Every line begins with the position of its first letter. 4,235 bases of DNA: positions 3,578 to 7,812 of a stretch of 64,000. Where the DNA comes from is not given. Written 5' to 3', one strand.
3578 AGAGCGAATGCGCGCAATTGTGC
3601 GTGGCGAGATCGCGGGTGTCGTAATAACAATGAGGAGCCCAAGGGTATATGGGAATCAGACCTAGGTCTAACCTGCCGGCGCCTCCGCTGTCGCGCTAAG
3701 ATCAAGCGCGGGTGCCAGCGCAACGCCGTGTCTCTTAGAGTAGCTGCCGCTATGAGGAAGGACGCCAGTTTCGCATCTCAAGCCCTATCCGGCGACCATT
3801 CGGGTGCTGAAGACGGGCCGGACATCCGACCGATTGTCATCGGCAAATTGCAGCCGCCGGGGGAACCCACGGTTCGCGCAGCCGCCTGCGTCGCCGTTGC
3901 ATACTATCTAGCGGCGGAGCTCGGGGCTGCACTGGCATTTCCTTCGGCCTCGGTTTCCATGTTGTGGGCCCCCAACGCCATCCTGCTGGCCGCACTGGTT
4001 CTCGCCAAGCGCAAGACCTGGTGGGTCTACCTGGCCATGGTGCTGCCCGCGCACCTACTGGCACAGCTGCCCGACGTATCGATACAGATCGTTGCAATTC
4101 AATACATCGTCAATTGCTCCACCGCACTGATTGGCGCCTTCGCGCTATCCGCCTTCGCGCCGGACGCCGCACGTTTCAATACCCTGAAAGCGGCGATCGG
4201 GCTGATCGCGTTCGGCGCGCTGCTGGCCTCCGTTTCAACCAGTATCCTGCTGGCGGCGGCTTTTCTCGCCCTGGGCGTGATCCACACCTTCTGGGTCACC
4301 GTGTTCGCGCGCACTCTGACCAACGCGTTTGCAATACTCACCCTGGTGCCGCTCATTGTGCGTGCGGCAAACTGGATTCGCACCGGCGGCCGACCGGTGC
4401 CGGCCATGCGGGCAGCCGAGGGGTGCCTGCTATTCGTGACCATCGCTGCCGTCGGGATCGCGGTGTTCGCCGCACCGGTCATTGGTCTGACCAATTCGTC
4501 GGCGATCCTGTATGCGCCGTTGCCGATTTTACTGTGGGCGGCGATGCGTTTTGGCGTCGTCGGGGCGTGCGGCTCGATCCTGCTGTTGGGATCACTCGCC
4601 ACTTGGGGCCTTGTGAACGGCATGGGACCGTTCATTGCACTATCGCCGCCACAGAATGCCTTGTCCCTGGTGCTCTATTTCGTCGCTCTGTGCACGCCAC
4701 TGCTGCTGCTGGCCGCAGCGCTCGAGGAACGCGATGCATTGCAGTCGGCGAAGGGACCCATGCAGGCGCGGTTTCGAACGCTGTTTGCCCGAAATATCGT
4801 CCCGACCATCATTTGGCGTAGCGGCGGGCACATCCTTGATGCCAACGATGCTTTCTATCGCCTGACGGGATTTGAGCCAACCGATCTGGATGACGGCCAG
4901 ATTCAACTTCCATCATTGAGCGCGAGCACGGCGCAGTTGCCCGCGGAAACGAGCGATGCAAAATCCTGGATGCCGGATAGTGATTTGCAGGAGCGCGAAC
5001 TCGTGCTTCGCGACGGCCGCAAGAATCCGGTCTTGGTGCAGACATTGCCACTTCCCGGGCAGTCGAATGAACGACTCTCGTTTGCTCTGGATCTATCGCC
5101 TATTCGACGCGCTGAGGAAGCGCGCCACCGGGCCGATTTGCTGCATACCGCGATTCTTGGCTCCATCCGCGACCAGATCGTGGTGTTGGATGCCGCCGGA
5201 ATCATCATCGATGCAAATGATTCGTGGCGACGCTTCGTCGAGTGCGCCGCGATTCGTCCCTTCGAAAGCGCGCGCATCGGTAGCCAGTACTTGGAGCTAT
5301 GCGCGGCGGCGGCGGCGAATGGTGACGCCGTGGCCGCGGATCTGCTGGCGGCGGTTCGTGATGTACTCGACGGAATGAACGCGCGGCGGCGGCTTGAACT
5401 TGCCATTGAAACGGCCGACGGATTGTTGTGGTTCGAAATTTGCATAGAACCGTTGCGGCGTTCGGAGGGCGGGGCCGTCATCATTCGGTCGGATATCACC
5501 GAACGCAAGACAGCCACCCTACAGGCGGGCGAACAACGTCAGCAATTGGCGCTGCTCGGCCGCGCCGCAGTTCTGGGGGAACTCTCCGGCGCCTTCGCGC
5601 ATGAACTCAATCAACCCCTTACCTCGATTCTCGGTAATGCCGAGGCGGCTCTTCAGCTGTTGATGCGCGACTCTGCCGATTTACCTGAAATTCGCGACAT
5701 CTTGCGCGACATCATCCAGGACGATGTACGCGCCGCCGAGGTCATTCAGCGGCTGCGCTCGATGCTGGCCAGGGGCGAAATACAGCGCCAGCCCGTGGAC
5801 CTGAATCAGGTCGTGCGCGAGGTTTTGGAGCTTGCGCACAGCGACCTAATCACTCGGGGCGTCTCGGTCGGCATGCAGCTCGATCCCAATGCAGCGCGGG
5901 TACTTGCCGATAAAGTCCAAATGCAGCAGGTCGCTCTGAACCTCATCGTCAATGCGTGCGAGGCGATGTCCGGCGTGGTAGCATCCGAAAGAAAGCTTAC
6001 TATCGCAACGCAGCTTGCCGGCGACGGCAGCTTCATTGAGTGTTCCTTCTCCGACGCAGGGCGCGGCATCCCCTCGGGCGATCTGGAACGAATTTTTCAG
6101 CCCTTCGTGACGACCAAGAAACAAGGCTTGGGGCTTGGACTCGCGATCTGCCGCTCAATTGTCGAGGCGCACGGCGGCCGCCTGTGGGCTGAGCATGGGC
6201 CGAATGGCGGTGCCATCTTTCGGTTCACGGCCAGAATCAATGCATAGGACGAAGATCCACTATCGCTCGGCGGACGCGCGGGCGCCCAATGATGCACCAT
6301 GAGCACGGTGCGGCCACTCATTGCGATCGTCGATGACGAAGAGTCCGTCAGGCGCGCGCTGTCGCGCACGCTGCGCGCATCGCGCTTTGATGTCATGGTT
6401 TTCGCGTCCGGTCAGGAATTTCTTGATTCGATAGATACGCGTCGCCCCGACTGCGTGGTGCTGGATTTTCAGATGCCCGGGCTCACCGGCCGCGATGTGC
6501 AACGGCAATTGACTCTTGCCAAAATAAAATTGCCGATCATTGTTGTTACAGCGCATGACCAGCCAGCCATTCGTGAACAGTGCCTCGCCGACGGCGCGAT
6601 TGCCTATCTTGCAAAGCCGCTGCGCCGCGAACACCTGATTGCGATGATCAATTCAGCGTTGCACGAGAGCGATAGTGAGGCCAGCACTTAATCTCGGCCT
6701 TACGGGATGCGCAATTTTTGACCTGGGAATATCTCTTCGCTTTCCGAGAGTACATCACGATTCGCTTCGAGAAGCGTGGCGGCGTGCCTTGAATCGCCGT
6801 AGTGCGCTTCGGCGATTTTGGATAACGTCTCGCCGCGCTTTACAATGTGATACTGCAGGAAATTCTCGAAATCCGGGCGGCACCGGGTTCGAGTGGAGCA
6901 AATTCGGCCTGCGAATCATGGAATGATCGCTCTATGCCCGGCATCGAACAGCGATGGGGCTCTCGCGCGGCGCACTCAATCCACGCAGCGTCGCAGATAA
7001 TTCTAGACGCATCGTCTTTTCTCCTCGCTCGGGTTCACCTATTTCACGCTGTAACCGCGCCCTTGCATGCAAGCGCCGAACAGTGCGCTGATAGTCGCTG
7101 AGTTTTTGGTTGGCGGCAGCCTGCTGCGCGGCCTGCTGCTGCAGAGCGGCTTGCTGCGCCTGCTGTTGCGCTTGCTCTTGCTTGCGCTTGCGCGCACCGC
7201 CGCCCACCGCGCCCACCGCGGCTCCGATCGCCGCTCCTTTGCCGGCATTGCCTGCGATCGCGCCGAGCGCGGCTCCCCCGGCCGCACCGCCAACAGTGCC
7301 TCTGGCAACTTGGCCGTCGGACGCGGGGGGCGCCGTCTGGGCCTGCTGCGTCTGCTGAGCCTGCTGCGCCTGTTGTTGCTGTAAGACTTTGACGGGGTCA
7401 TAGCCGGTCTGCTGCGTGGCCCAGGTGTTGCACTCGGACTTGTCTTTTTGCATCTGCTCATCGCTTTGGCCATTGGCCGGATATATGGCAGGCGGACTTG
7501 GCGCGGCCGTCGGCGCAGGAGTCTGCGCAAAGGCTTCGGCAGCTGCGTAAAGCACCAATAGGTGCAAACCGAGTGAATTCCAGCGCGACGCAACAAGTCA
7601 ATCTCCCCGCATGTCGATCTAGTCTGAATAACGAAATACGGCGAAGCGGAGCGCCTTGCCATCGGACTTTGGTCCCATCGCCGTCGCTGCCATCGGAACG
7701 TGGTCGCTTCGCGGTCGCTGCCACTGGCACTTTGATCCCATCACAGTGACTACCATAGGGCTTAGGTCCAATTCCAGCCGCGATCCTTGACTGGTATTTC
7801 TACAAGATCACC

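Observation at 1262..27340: Recurrent DosR-box-like palindrome GGACC-WW-GGTCC in at least eight promoter regions: a candidate regulon of the local FixJ/NarL-type regulator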

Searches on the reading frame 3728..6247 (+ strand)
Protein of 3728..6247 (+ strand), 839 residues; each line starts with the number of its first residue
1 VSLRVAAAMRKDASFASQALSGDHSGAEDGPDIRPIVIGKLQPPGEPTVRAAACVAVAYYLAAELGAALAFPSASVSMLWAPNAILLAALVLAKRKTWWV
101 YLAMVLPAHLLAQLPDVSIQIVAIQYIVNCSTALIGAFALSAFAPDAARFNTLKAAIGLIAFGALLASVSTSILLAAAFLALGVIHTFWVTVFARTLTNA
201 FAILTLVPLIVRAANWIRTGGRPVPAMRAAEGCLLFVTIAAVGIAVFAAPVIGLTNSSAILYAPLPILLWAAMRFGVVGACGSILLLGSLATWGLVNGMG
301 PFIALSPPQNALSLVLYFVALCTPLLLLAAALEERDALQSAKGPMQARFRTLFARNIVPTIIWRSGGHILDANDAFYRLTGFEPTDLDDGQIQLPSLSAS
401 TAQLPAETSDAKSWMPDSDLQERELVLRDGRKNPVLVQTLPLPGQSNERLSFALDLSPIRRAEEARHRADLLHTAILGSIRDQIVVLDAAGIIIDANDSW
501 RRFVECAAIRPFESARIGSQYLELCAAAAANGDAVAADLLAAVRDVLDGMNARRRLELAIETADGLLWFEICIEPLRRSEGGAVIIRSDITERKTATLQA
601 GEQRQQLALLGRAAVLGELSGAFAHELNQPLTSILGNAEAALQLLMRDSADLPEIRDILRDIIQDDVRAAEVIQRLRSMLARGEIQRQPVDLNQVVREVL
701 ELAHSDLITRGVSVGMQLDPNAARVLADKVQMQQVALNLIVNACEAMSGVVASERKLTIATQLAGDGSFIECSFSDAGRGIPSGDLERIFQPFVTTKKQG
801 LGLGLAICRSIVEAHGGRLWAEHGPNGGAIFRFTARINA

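Call 6: search_protein_families(library=pfam, proteins=[window:3728-6247:+], max_evalue=0.01)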
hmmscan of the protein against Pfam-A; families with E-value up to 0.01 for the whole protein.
window:3728-6247:+ (839 aa): 8 families
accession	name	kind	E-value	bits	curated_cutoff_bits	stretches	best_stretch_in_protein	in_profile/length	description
PF02518.31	HATPase_c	-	6.7e-22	78.5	26.4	1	728-836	2-108/111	Histidine kinase-, DNA gyrase B-, and HSP90-like ATPase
PF05231.19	MASE1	-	9.9e-17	61.4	29.8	1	54-335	4-298/299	MASE1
PF13426.13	PAS_9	-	9.8e-08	32.7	27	1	365-452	9-94/103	PAS domain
PF13188.13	PAS_8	-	4.9e-07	29.9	21.8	1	347-389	1-43/65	PAS domain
PF08448.16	PAS_4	-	1.6e-06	28.8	23.1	1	479-594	3-109/110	PAS fold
PF00512.31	HisKA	-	1.6e-06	28.5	26.9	1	617-677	3-58/66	His Kinase A (phospho-acceptor) domain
PF00989.32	PAS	-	9.5e-06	26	22.6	0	348-386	2-40/113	PAS fold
PF12860.13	PAS_7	-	5.9e-05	23.6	27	1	479-596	3-113/115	PAS fold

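Call 12: search_protein_families(library=ncbifam, proteins=[window:3728-6247:+], max_evalue=0.001)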
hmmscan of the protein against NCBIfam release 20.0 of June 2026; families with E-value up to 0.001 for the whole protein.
window:3728-6247:+ (839 aa): 74 families (the best 25 are shown)
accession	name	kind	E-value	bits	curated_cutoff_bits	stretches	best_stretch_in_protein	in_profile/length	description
NF041777.1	sens_FixL_Rhizob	equivalog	1.3e-54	185.7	850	1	589-837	235-481/485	sensor protein FixL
NF052574.1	HisKinEspCMyxo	equivalog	3.3e-52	177.7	1200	2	555-832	359-632/785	serine histidine kinase EspC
NF008468.0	PRK11360.1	equivalog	6.1e-52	176.8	646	1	472-837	269-608/616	two-component system sensor histidine kinase AtoS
NF010411.0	PRK13837.1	equivalog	5.5e-38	130.5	647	1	595-831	429-669/828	two-component system VirA-like sensor kinase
NF007688.0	PRK10364.1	equivalog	8.7e-36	123.6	479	1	612-833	236-447/460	two-component system sensor histidine kinase ZraS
NF052573.1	HisKinEspAMyxo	equivalog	5.5e-33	114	1400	1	455-836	242-610/755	serine histidine kinase EspA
NF040750.1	tetrathio_HK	equivalog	3.7e-30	104.9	750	1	591-819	315-536/555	tetrathionate respiration histidine kinase TtrS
NF006800.0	PRK09303.1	equivalog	1.1e-26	93.7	342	1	621-835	156-375/383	histidine kinase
NF046020.1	HisKinCckABruc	equivalog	1e-25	89.8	1000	1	581-832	452-702/868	cell cycle histidine kinase CckA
TIGR02938.1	nifL_nitrog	equivalog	4.8e-25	88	242.45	1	588-828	246-485/494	nitrogen fixation negative regulator NifL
NF047794.1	HisKinPtgB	equivalog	7.1e-25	87.3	1000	1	587-819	413-637/656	two-component system sensor histidine kinase PgtB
NF053867.1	SprKinKinDBac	equivalog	9e-24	83.8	775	1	591-820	267-480/500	sporulation kinase KinD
NF007793.0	PRK10490.1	equivalog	4e-23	81.4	1123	1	612-835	660-880/895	two-component system sensor histidine kinase KdpD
NF010076.0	PRK13557.1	subfamily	6.6e-23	80.9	631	1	589-819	143-376/540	histidine kinase famiy protein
NF046044.1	PnpS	equivalog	7.1e-23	81.2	400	1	624-833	178-387/390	two-component system histidine kinase PnpS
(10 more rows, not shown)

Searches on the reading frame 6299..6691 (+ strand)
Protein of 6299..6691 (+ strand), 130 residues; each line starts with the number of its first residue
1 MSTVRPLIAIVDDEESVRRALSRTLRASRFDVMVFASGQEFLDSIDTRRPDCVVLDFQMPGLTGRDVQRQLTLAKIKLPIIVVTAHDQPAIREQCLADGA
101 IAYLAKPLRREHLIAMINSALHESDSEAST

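Call 6: search_protein_families(library=pfam, proteins=[window:6299-6691:+], max_evalue=0.01)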
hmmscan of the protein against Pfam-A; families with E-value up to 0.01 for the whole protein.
window:6299-6691:+ (130 aa): 3 families
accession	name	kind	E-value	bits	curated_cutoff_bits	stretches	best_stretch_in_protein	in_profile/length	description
PF00072.30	Response_reg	-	4.6e-28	98.1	30.2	1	8-118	1-111/111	Response regulator receiver domain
PF21714.3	KaiA_N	-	1.3e-05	25.8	27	1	8-88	3-82/125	Circadian clock protein KaiA, N-terminal domain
PF06490.17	FleQ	-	0.0054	17.5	22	1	9-120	3-106/108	Flagellar regulatory protein FleQ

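Call 12: search_protein_families(library=ncbifam, proteins=[window:6299-6691:+], max_evalue=0.001)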
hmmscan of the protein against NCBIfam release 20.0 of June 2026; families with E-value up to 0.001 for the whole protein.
window:6299-6691:+ (130 aa): 99 families (the best 25 are shown)
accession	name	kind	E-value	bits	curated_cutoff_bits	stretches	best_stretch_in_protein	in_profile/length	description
NF006900.1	PRK09390.1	equivalog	4e-27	95.1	255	1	5-128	4-127/203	response regulator FixJ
TIGR01818.1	ntrC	equivalog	4.3e-20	72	558.6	1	8-128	1-121/463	nitrogen regulation protein NR(I)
NF045944.1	ResRegRpaBCyano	equivalog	7.6e-19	68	330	1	10-125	2-116/229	response regulator transcription factor RpaB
NF008176.1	PRK10923.1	equivalog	1.3e-18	66.8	620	1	6-123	4-121/469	nitrogen regulation protein NR(I)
NF040689.1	MtrAB_MtrA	equivalog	1.9e-18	66.6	300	1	8-128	1-120/219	MtrAB system response regulator MtrA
NF040749.1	tetrathio_RR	equivalog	2e-17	63.6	290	1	7-127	1-121/191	tetrathionate respiration response regulator TtrR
TIGR02154.1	PhoB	equivalog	2.4e-17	63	296.2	1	7-126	4-125/226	phosphate regulon transcriptional regulator PhoB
NF007135.0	PRK09581.1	equivalog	9.1e-17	61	474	1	8-119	5-118/457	PleD family two-component system response regulator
NF045991.1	RespRegCtrARhodob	equivalog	9.8e-17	61.4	350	1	9-125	4-120/224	response regulator transcription factor CtrA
NF008469.0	PRK11361.1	equivalog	6e-16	58.2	714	1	7-122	6-121/461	acetoacetate metabolism transcriptional regulator AtoC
NF007005.1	PRK09468.1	equivalog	8.2e-16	58.1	331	1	8-125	6-123/237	osmolarity response regulator transcription factor OmpR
NF008296.0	PRK11083.1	equivalog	1.3e-15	57.4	273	1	5-124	3-121/228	two-component system response regulator CreB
NF041734.1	resp_reg_RppA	equivalog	1.7e-15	57.1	250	1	8-119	3-116/229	two-component system response regulator RppA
NF045505.1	RR_RssB_Pseudo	equivalog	3.6e-15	55.9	700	1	7-110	7-110/394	two-component system response regulator RssB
NF040534.1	resp_reg_YycF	equivalog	3.6e-15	55.8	340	1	8-124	3-118/231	response regulator YycF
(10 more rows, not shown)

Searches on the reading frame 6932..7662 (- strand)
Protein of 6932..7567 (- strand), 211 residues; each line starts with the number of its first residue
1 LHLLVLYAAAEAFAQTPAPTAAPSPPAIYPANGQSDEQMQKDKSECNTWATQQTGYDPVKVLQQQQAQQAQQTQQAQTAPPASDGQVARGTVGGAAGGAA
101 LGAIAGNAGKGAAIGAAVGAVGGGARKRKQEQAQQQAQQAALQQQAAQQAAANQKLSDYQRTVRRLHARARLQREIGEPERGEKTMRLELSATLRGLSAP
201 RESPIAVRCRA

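Call 6: search_protein_families(library=pfam, proteins=[window:6932-7567:-], max_evalue=0.01)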
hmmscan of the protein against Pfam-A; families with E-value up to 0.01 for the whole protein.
window:6932-7567:- (211 aa): 3 families
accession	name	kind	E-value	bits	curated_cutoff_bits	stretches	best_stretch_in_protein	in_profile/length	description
PF13488.11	Gly-zipper_Omp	-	3e-08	33.9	25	1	90-132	2-44/46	Glycine zipper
PF13436.11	Gly-zipper_OmpA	-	4.2e-08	33.3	27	1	88-126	5-43/44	Glycine-zipper domain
PF13441.11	Gly-zipper_YMGG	-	1.2e-07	31.7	28.9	1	87-126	3-42/45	YMGG-like Gly-zipper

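Call 8: search_protein_families(library=pfam, proteins=[window:7039-7662:-], max_evalue=0.01)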
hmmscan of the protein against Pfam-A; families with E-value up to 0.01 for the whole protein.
window:7039-7662:- (207 aa): 0 families
